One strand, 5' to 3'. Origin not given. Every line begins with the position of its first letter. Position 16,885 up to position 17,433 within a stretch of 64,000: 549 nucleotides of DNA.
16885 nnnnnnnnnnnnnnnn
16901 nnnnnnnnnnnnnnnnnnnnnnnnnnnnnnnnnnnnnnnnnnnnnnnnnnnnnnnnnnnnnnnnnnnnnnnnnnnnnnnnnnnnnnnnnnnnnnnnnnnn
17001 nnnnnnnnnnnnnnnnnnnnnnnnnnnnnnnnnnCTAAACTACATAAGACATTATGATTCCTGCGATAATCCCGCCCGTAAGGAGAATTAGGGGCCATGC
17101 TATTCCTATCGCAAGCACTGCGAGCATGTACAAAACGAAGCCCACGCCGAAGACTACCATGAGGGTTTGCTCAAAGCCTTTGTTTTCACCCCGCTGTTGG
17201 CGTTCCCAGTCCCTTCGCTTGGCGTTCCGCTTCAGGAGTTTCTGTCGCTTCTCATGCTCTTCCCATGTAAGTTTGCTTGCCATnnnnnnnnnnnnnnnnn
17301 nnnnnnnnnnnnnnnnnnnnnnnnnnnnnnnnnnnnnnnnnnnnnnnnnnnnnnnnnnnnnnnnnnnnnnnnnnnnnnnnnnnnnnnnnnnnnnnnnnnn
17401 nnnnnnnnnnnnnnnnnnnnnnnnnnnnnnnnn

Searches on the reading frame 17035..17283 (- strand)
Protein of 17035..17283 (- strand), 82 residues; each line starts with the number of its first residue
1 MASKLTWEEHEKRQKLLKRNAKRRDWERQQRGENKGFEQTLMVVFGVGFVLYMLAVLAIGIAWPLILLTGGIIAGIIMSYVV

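Call 6: search_protein_families(library=padloc, proteins=[window:17035-17283:-], max_evalue=0.01)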
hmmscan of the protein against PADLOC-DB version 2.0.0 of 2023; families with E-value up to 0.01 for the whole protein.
window:17035-17283:- (82 aa): 0 families

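Call 78: search_protein_families(library=pfam, proteins=[window:17035-17283:-], max_evalue=0.01)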
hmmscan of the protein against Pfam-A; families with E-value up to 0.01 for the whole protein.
window:17035-17283:- (82 aa): 0 families
